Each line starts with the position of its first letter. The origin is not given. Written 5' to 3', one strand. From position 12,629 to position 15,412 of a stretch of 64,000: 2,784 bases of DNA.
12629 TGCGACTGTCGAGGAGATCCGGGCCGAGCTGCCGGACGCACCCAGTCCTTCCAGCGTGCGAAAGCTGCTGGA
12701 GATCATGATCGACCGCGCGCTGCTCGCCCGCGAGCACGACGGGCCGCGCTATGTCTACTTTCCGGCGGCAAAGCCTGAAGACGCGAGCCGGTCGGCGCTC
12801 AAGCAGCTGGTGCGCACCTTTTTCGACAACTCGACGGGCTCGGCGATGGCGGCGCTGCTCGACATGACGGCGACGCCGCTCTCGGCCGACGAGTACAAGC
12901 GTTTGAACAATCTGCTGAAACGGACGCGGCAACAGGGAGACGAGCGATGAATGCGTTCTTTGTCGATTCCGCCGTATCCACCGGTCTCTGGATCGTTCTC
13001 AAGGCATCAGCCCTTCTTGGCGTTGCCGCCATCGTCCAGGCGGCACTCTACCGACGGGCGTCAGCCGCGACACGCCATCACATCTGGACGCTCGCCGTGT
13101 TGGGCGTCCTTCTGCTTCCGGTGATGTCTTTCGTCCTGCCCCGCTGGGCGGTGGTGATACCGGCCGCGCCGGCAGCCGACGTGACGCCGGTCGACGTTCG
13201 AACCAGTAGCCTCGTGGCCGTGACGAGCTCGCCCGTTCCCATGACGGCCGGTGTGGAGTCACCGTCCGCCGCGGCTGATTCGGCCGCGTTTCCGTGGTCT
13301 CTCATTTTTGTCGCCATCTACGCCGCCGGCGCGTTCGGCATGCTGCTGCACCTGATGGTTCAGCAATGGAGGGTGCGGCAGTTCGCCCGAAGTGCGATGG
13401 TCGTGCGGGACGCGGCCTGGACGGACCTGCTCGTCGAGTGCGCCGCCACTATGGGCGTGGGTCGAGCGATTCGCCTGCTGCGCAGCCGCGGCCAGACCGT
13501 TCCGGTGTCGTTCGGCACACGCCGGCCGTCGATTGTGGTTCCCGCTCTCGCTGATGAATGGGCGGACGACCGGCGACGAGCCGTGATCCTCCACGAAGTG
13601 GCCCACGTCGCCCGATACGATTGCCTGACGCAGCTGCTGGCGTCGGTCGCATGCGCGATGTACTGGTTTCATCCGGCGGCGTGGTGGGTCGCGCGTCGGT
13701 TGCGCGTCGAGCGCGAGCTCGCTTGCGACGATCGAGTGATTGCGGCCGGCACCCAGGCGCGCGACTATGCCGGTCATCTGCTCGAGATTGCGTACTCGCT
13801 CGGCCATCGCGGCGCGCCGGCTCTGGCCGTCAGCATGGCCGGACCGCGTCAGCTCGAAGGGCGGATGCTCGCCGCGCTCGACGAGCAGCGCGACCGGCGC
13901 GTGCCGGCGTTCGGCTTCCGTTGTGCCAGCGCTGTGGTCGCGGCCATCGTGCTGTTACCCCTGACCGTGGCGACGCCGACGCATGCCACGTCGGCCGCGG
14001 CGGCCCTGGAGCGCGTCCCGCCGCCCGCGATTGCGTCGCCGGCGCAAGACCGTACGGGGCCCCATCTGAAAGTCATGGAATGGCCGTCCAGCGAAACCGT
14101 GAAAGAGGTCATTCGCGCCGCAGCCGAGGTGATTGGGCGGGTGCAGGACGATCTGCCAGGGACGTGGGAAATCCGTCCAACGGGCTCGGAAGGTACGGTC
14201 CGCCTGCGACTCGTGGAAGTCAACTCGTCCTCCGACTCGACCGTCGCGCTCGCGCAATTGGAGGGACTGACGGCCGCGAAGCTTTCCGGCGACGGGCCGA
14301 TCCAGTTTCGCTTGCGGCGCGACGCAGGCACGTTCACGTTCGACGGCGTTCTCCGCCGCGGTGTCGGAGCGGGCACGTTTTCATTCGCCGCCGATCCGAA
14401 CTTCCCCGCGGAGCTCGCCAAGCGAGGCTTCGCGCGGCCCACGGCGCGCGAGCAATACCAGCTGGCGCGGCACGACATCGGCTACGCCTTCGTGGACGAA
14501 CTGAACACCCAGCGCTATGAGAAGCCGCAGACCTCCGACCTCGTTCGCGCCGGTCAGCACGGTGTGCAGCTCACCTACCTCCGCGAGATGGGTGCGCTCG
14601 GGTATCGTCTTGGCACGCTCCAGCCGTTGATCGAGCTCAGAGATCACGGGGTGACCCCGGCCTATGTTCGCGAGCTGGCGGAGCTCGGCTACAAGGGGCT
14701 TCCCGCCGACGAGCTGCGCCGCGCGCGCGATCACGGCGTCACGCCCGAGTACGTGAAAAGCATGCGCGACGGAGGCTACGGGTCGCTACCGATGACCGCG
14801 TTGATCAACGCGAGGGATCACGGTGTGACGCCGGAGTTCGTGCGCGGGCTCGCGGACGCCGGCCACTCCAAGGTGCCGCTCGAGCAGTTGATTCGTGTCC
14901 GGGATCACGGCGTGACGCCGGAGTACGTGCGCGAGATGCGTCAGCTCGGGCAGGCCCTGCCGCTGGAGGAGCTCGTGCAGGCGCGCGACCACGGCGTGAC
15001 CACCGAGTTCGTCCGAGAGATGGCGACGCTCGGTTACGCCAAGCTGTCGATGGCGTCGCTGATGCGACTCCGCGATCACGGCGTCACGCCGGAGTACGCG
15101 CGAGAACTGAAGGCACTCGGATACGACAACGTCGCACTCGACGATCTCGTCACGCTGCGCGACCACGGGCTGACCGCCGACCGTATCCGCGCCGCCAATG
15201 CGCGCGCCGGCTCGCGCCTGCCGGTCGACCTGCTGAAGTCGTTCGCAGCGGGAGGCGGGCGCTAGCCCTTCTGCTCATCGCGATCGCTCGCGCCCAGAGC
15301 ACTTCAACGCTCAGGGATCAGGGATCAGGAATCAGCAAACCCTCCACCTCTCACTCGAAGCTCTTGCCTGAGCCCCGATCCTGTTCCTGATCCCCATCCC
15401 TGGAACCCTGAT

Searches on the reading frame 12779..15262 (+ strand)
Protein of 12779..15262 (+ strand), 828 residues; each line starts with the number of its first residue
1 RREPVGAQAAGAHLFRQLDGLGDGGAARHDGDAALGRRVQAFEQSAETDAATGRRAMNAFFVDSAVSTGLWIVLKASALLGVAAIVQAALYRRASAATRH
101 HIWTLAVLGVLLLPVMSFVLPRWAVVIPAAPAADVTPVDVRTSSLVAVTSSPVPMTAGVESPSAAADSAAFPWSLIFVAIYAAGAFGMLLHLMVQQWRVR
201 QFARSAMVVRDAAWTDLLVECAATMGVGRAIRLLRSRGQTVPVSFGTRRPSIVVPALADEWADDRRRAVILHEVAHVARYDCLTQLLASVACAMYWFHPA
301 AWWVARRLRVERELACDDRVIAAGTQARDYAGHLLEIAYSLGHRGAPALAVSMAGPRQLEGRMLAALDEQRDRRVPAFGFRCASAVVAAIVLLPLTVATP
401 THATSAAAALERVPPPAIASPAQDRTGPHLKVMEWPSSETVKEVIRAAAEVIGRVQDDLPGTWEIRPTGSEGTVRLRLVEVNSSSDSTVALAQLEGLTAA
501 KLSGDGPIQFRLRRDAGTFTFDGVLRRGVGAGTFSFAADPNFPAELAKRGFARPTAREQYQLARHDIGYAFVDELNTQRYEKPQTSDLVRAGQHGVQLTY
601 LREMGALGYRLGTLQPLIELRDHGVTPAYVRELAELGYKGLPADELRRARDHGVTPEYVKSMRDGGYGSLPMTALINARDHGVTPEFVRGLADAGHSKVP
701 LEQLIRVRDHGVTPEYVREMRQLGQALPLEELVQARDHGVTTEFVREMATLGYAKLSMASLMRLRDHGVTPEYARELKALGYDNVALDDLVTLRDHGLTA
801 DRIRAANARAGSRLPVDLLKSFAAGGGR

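Call 22: search_protein_families(library=pfam, proteins=[window:12779-15262:+], max_evalue=0.0001)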
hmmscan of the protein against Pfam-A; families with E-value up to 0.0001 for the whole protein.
window:12779-15262:+ (828 aa): 1 family
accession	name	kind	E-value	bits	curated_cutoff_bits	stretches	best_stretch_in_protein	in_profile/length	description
PF05569.17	Peptidase_M56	-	1.4e-37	130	31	1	74-363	8-293/296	BlaR1 peptidase M56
